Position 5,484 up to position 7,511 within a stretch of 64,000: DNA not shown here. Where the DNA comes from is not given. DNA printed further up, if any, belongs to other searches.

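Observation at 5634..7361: Orphan VirD4/TraD-like coupling ATPase with C-terminal zinc ribbon in a purely housekeeping context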

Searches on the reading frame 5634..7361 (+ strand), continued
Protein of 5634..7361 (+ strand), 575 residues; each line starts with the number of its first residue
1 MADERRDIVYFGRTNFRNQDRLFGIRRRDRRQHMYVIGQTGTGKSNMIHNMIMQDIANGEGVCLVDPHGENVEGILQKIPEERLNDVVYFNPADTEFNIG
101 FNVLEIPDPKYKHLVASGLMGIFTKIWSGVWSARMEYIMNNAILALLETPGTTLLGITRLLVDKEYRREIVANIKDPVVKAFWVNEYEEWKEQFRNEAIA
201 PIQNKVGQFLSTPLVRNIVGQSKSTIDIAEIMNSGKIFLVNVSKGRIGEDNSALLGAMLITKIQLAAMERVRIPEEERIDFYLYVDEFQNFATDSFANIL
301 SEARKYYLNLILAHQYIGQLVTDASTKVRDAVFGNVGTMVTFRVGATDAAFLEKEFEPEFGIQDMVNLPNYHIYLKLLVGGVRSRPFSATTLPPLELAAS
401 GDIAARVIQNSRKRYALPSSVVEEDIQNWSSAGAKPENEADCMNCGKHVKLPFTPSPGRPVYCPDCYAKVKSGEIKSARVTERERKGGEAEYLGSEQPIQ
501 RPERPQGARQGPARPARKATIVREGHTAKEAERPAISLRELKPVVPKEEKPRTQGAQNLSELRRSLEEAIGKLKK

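Call 10: find_homologous_proteins(query=window:5634-7358:+, max_evalue=0.00001)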
Query window:5634-7358:+ (575 aa): 8000 proteins with E <= 0.00001 among 8000 candidates; the best 120 are listed.
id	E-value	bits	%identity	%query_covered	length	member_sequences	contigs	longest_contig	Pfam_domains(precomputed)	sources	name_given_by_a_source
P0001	0.0e+0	1223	100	94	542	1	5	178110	PF10412.16,PF01935.24,PF23477.2,PF12696.14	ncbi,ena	-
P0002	0.0e+0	1032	78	100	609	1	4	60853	PF10412.16,PF01935.24,PF23477.2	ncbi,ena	-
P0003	0.0e+0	1024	77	100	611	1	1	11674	PF10412.16,PF01935.24,PF23477.2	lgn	-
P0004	1.9e-297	1005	77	100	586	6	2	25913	PF10412.16,PF01935.24,PF23477.2,PF02534.21,PF12696.14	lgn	-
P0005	3.0e-297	1005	75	100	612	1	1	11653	PF10412.16,PF01935.24,PF23477.2,PF02534.21,PF12696.14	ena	-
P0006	3.0e-295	998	77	100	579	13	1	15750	PF10412.16,PF01935.24,PF23477.2,PF02534.21,PF12696.14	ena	-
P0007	1.6e-290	983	75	100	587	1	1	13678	PF10412.16,PF01935.24,PF23477.2,PF02534.21,PF12696.14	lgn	-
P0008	2.9e-289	978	75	100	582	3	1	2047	PF10412.16,PF01935.24,PF23477.2,PF02534.21,PF12696.14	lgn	-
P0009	1.5e-288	976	72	100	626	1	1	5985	PF10412.16,PF01935.24,PF23477.2,PF13401.13,PF02534.21,PF12696.14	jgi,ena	-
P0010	6.3e-288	974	74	100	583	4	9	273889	PF10412.16,PF01935.24,PF23477.2,PF12696.14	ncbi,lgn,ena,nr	ncbi:MAG: type IV secretion system DNA-binding domain-containing protein [Candidatus Jorgensenbacter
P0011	2.0e-281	952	70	100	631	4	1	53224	PF10412.16,PF01935.24,PF23477.2,PF13401.13,PF02534.21,PF12696.14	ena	-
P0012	3.0e-277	939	72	100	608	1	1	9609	PF10412.16,PF01935.24,PF23477.2,PF02534.21,PF12696.14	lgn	-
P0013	1.1e-268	910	75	94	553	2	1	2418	PF10412.16,PF23477.2,PF12696.14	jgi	-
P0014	1.3e-260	884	70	96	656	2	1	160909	PF10412.16,PF23477.2,PF02534.21,PF12696.14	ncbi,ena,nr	ncbi:MAG: Uncharacterized protein LiPW41_271 [Parcubacteria group bacterium LiPW_41]|nr:MAG: Unchara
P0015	2.0e-259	880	78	83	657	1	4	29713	PF10412.16,PF23477.2,PF02534.21,PF12696.14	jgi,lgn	-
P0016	1.2e-258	877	77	83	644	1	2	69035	PF10412.16,PF23477.2,PF12696.14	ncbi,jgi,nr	ncbi:hypothetical protein C4565_08585 [Candidatus Parcubacteria bacterium]|jgi:CxxC-x17-CxxC domain-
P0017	1.2e-256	871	68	97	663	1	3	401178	PF10412.16,PF23477.2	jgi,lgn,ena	-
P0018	7.2e-256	868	66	99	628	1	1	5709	PF10412.16,PF01935.24,PF23477.2,PF02534.21,PF12696.14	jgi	jgi:CxxC-x17-CxxC domain-containing protein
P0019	2.3e-255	866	66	100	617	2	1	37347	PF10412.16,PF01935.24,PF23477.2,PF02534.21,PF12696.14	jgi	jgi:CxxC-x17-CxxC domain-containing protein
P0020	3.5e-255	866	77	83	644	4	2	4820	PF10412.16,PF23477.2,PF12696.14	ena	-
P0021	6.1e-255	865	67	98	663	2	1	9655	PF10412.16,PF23477.2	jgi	jgi:CxxC-x17-CxxC domain-containing protein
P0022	4.1e-254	862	71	93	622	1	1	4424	PF10412.16,PF01935.24,PF23477.2,PF02534.21,PF12696.14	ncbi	-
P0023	5.5e-254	862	66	100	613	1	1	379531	PF10412.16,PF01935.24,PF23477.2,PF02534.21,PF12696.14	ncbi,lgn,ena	-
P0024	6.8e-254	862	69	97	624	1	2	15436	PF10412.16,PF01935.24,PF23477.2,PF02534.21,PF12696.14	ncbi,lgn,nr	ncbi:type IV secretion system DNA-binding domain-containing protein [Patescibacteria group bacterium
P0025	2.6e-253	860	66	99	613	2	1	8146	PF10412.16,PF01935.24,PF23477.2,PF13401.13,PF02534.21,PF12696.14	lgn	-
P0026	5.2e-252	855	64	99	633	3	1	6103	PF10412.16,PF01935.24,PF23477.2,PF02534.21,PF12696.14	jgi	-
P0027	9.2e-252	855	71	92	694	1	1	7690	PF10412.16,PF01935.24,PF23477.2,PF02534.21,PF12696.14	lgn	-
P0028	1.1e-251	854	66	99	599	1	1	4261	PF10412.16,PF01935.24,PF23477.2,PF02534.21,PF12696.14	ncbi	-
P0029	3.6e-251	853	62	100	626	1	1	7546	PF10412.16,PF01935.24,PF23477.2,PF02534.21,PF12696.14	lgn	-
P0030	9.5e-251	851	66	100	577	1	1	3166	PF10412.16,PF01935.24,PF23477.2,PF02534.21,PF12696.14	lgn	-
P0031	1.4e-250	851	65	99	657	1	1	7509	PF10412.16,PF01935.24,PF23477.2,PF02534.21,PF12696.14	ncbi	-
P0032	2.0e-250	850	64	99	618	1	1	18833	PF10412.16,PF01935.24,PF23477.2,PF02534.21,PF12696.14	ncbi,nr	ncbi:type IV secretion system DNA-binding domain-containing protein [Candidatus Jorgensenbacteria ba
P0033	2.1e-250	850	65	99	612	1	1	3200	PF10412.16,PF01935.24,PF23477.2,PF02534.21,PF12696.14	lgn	-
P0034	1.1e-249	848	66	99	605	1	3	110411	PF10412.16,PF01935.24,PF23477.2,PF02534.21,PF12696.14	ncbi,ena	-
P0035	3.1e-249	846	64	99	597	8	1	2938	PF10412.16,PF01935.24,PF23477.2,PF02534.21,PF12696.14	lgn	-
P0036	7.2e-249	845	65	99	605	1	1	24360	PF10412.16,PF01935.24,PF23477.2,PF02534.21,PF12696.14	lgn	-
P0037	7.7e-249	845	65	99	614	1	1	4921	PF10412.16,PF01935.24,PF23477.2,PF02534.21,PF12696.14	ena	-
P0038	8.7e-249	845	75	83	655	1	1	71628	PF10412.16,PF01935.24,PF23477.2,PF02534.21,PF12696.14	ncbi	-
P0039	1.0e-248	845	63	100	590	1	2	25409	PF10412.16,PF01935.24,PF23477.2,PF02534.21,PF12696.14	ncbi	-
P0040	1.5e-248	844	75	82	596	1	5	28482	PF10412.16,PF01935.24,PF23477.2,PF02534.21,PF12696.14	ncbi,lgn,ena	-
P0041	2.1e-248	844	65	99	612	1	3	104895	PF10412.16,PF01935.24,PF23477.2,PF02534.21,PF12696.14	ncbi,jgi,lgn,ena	-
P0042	1.8e-247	840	75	83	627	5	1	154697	PF10412.16,PF01935.24,PF23477.2,PF02534.21,PF12696.14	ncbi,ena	-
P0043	3.4e-247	840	65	99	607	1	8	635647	PF10412.16,PF01935.24,PF23477.2,PF02534.21,PF12696.14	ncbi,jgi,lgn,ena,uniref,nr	ncbi:MAG: hypothetical protein UY23_C0005G0045 [Candidatus Jorgensenbacteria bacterium GW2011_GWA1_4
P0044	3.9e-247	839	64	99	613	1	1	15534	PF10412.16,PF01935.24,PF23477.2,PF02534.21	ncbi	-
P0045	4.3e-247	839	64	98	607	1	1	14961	PF10412.16,PF01935.24,PF23477.2,PF02534.21,PF12696.14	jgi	-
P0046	5.9e-247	839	61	100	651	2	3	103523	PF10412.16,PF01935.24,PF23477.2,PF02534.21,PF12696.14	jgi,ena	-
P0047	1.1e-246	838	67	98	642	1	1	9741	PF10412.16,PF01935.24,PF23477.2,PF02534.21,PF12696.14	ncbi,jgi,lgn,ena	ncbi:MAG: CxxC-x17-CxxC domain-containing protein [Minisyncoccia bacterium]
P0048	1.2e-246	838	63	100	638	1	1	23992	PF10412.16,PF01935.24,PF23477.2,PF02534.21,PF12696.14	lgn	-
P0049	1.4e-246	837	76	82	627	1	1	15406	PF10412.16,PF01935.24,PF23477.2,PF02534.21,PF12696.14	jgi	jgi:CxxC-x17-CxxC domain-containing protein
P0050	1.9e-246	837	64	100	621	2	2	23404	PF10412.16,PF01935.24,PF23477.2,PF02534.21,PF12696.14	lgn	-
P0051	2.5e-246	837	65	98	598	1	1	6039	PF10412.16,PF01935.24,PF23477.2,PF02534.21,PF12696.14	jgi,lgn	jgi:CxxC-x17-CxxC domain-containing protein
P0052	3.7e-246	836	63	100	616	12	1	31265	PF10412.16,PF01935.24,PF23477.2,PF02534.21,PF12696.14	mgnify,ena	mgnify:FL=1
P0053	4.9e-246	836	66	99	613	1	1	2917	PF10412.16,PF01935.24,PF23477.2,PF02534.21,PF12696.14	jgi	jgi:CxxC-x17-CxxC domain-containing protein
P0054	6.4e-246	835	64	99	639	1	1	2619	PF10412.16,PF01935.24,PF23477.2,PF02534.21,PF12696.14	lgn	-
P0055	9.7e-246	835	76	83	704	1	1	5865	PF10412.16,PF01935.24,PF23477.2,PF02534.21,PF12696.14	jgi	jgi:CxxC-x17-CxxC domain-containing protein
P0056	1.3e-245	834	62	99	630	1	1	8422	PF10412.16,PF01935.24,PF23477.2,PF02534.21,PF12696.14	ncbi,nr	ncbi:DUF87 domain-containing protein [bacterium]|nr:MAG: DUF87 domain-containing protein [bacterium]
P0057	1.8e-245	834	66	99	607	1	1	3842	PF10412.16,PF01935.24,PF23477.2,PF02534.21,PF12696.14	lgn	-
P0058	2.9e-245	833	64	98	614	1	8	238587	PF10412.16,PF01935.24,PF23477.2,PF02534.21,PF12696.14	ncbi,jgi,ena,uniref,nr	ncbi:MAG: hypothetical protein UY26_C0002G0016 [Candidatus Jorgensenbacteria bacterium GW2011_GWA1_4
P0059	2.9e-245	833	64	99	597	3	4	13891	PF10412.16,PF01935.24,PF23477.2,PF02534.21,PF12696.14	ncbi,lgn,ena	-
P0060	4.9e-245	832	65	100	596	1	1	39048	PF10412.16,PF01935.24,PF23477.2,PF02534.21,PF12696.14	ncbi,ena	-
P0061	6.2e-245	832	72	85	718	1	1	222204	PF10412.16,PF01935.24,PF23477.2,PF00293.35,PF02534.21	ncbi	-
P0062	7.2e-245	832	74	83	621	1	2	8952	PF10412.16,PF01935.24,PF23477.2,PF02534.21,PF12696.14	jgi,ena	-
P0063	7.8e-245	832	65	99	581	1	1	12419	PF10412.16,PF01935.24,PF23477.2,PF02534.21,PF12696.14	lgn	-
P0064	8.2e-245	832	66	98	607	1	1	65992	PF10412.16,PF01935.24,PF23477.2,PF02534.21,PF12696.14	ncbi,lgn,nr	ncbi:MAG TPA: type IV secretion system DNA-binding domain-containing protein [Candidatus Paceibacter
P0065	8.7e-245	832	62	99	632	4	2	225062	PF10412.16,PF01935.24,PF23477.2,PF02534.21,PF12696.14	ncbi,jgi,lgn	ncbi:MAG: CxxC-x17-CxxC domain-containing protein [Minisyncoccia bacterium]|jgi:CxxC-x17-CxxC domain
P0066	1.0e-244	831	63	99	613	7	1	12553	PF10412.16,PF01935.24,PF23477.2,PF02534.21,PF12696.14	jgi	-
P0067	1.1e-244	831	64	99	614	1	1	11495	PF10412.16,PF01935.24,PF23477.2,PF02534.21,PF12696.14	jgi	jgi:CxxC-x17-CxxC domain-containing protein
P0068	1.4e-244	831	64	99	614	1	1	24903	PF10412.16,PF01935.24,PF23477.2,PF02534.21,PF12696.14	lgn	-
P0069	1.5e-244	831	66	99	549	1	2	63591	PF10412.16,PF01935.24,PF23477.2,PF02534.21,PF12696.14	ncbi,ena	ncbi:MAG: CxxC-x17-CxxC domain-containing protein [Patescibacteria group bacterium]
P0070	1.6e-244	831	65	99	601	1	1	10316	PF10412.16,PF01935.24,PF23477.2,PF02534.21,PF12696.14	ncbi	-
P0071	1.8e-244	831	64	99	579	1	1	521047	PF10412.16,PF01935.24,PF23477.2,PF02534.21,PF12696.14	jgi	-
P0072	2.9e-244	830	63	100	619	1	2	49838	PF10412.16,PF01935.24,PF23477.2,PF02534.21,PF12696.14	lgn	-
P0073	3.1e-244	830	75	82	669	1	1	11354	PF10412.16,PF01935.24,PF23477.2,PF13401.13,PF02534.21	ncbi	-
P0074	3.2e-244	830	75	82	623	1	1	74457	PF10412.16,PF01935.24,PF23477.2,PF02534.21,PF12696.14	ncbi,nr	ncbi:MAG: type IV secretion system DNA-binding domain-containing protein [Patescibacteria group bact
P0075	3.6e-244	830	75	83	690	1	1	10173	PF10412.16,PF23477.2,PF02534.21,PF12696.14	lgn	-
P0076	4.0e-244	829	64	99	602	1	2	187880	PF10412.16,PF01935.24,PF23477.2,PF02534.21,PF12696.14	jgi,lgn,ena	-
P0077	4.1e-244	829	66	100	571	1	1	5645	PF10412.16,PF01935.24,PF23477.2,PF02534.21,PF12696.14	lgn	-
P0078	4.3e-244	829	64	99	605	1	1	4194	PF10412.16,PF01935.24,PF23477.2,PF02534.21,PF12696.14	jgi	jgi:CxxC-x17-CxxC domain-containing protein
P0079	4.8e-244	829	67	92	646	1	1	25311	PF10412.16,PF01935.24,PF23477.2,PF02534.21,PF12696.14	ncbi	-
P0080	5.1e-244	829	63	99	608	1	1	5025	PF10412.16,PF01935.24,PF23477.2,PF02534.21,PF12696.14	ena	-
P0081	5.5e-244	829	60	99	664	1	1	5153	PF10412.16,PF01935.24,PF23477.2,PF02534.21,PF12696.14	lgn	-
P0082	7.5e-244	828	66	99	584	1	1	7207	PF10412.16,PF01935.24,PF23477.2,PF02534.21,PF12696.14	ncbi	-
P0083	9.7e-244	828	65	99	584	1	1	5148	PF10412.16,PF01935.24,PF23477.2,PF02534.21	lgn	-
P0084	1.1e-243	828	65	99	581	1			PF10412.16,PF01935.24,PF23477.2,PF02534.21,PF12696.14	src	-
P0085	1.6e-243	827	64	99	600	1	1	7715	PF10412.16,PF01935.24,PF23477.2,PF02534.21,PF12696.14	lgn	-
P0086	1.7e-243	827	64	99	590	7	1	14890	PF10412.16,PF01935.24,PF23477.2,PF02534.21,PF12696.14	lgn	-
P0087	1.7e-243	827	65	99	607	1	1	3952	PF10412.16,PF01935.24,PF23477.2,PF02534.21,PF12696.14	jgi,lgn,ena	-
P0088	2.6e-243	827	66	99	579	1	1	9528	PF10412.16,PF01935.24,PF23477.2,PF02534.21,PF12696.14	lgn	-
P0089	3.2e-243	826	65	99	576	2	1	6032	PF10412.16,PF01935.24,PF23477.2,PF02534.21,PF12696.14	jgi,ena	-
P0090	3.2e-243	826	65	99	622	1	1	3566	PF10412.16,PF01935.24,PF23477.2,PF02534.21,PF12696.14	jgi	jgi:CxxC-x17-CxxC domain-containing protein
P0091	3.9e-243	826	64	99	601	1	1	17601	PF10412.16,PF01935.24,PF23477.2,PF02534.21,PF12696.14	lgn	-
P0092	5.0e-243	826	65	99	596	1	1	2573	PF10412.16,PF01935.24,PF23477.2,PF02534.21,PF12696.14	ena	-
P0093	6.1e-243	825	70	89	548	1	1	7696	PF10412.16,PF01935.24,PF23477.2,PF02534.21,PF12696.14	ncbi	ncbi:MAG: CxxC-x17-CxxC domain-containing protein, partial [Patescibacteria group bacterium]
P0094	6.2e-243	825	64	98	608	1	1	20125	PF10412.16,PF01935.24,PF23477.2,PF02534.21,PF12696.14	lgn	-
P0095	6.6e-243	825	63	100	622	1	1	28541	PF10412.16,PF01935.24,PF23477.2,PF02534.21,PF12696.14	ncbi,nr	ncbi:MAG: type IV secretion system DNA-binding domain-containing protein [Patescibacteria group bact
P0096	8.6e-243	825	73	83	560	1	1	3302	PF10412.16,PF01935.24,PF23477.2,PF02534.21,PF12696.14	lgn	-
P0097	8.9e-243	825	71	88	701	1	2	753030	PF10412.16,PF23477.2,PF02534.21,PF12696.14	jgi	jgi:CxxC-x17-CxxC domain-containing protein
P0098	9.6e-243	825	65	99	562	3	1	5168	PF10412.16,PF01935.24,PF23477.2,PF02534.21,PF12696.14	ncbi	-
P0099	1.1e-242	825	74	82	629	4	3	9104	PF10412.16,PF01935.24,PF23477.2,PF02534.21,PF12696.14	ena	-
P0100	1.1e-242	825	63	99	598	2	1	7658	PF10412.16,PF01935.24,PF23477.2,PF02534.21,PF12696.14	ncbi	-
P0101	1.4e-242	824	64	99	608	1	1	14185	PF10412.16,PF01935.24,PF23477.2,PF02534.21,PF12696.14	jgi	jgi:CxxC-x17-CxxC domain-containing protein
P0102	1.4e-242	824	64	99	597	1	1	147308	PF10412.16,PF01935.24,PF23477.2,PF13401.13,PF02534.21,PF12696.14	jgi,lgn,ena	-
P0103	1.9e-242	824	62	98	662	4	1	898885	PF10412.16,PF01935.24,PF23477.2,PF02534.21,PF12696.14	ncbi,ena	-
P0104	1.9e-242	824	65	99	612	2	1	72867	PF10412.16,PF01935.24,PF23477.2,PF02534.21,PF12696.14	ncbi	-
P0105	2.0e-242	824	64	99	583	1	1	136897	PF10412.16,PF01935.24,PF23477.2,PF02534.21,PF12696.14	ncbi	-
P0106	2.2e-242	824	65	98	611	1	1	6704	PF10412.16,PF01935.24,PF23477.2,PF02534.21,PF12696.14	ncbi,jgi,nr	ncbi:MAG TPA: type IV secretion system DNA-binding domain-containing protein [Candidatus Paceibacter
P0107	2.2e-242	824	64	99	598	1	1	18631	PF10412.16,PF01935.24,PF23477.2,PF02534.21,PF12696.14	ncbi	-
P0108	2.6e-242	823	65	99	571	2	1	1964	PF10412.16,PF01935.24,PF23477.2,PF02534.21,PF12696.14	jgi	-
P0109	2.6e-242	823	63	99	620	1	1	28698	PF10412.16,PF01935.24,PF23477.2,PF02534.21,PF12696.14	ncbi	-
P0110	3.2e-242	823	63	99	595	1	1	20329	PF10412.16,PF01935.24,PF23477.2,PF02534.21,PF12696.14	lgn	-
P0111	3.7e-242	823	64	99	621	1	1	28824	PF10412.16,PF01935.24,PF23477.2,PF02534.21,PF12696.14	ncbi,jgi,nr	ncbi:DUF87 domain-containing protein [Candidatus Parcubacteria bacterium]|nr:MAG: DUF87 domain-conta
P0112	5.0e-242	822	67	93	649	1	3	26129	PF10412.16,PF01935.24,PF23477.2,PF02534.21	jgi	jgi:CxxC-x17-CxxC domain-containing protein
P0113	5.6e-242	822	65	97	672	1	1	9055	PF10412.16,PF01935.24,PF23477.2,PF02534.21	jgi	jgi:CxxC-x17-CxxC domain-containing protein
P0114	5.7e-242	822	64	99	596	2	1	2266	PF10412.16,PF01935.24,PF23477.2,PF02534.21,PF12696.14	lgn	-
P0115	7.0e-242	822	68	92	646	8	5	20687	PF10412.16,PF01935.24,PF23477.2,PF02534.21,PF12696.14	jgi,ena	-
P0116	8.7e-242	822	62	99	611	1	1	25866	PF10412.16,PF01935.24,PF23477.2,PF13401.13,PF02534.21,PF12696.14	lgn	-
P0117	1.3e-241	821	62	98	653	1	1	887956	PF10412.16,PF01935.24,PF23477.2,PF02534.21,PF12696.14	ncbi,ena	-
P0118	1.4e-241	821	64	99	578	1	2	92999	PF10412.16,PF01935.24,PF23477.2,PF02534.21,PF12696.14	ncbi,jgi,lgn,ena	-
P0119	2.1e-241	820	68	93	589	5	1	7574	PF10412.16,PF01935.24,PF23477.2,PF02534.21,PF12696.14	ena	-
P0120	2.3e-241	820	64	99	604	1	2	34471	PF10412.16,PF01935.24,PF23477.2,PF12846.14,PF02534.21,PF12696.14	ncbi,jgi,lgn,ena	-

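Call 11: search_solved_structures(query=window:5634-7358:+, max_evalue=1, show_alignments=2)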
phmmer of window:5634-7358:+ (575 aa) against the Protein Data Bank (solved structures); distinct sequences matched with E-value up to 1: 7.
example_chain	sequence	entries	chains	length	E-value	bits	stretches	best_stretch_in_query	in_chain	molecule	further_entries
1gl6_A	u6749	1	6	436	0.00016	23.6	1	29-72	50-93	ATPASE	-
1e9r_A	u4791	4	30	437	0.00016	23.6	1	29-72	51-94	CONJUGAL TRANSFER PROTEIN TRWB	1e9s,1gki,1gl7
6sz9_A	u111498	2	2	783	0.049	15.3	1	6-71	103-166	IcmO (DotL)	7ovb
3upu_A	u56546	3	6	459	0.093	14.4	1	28-109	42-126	ATP-dependent DNA helicase dda | Dda helicase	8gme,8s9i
4d2i_A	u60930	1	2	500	0.49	12.1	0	31-98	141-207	HERA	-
6kor_A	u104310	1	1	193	0.78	11.4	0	73-132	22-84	Heterogeneous nuclear ribonucleoprotein Q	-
2kjq_A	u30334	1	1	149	0.93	11.1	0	19-67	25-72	DnaA-related protein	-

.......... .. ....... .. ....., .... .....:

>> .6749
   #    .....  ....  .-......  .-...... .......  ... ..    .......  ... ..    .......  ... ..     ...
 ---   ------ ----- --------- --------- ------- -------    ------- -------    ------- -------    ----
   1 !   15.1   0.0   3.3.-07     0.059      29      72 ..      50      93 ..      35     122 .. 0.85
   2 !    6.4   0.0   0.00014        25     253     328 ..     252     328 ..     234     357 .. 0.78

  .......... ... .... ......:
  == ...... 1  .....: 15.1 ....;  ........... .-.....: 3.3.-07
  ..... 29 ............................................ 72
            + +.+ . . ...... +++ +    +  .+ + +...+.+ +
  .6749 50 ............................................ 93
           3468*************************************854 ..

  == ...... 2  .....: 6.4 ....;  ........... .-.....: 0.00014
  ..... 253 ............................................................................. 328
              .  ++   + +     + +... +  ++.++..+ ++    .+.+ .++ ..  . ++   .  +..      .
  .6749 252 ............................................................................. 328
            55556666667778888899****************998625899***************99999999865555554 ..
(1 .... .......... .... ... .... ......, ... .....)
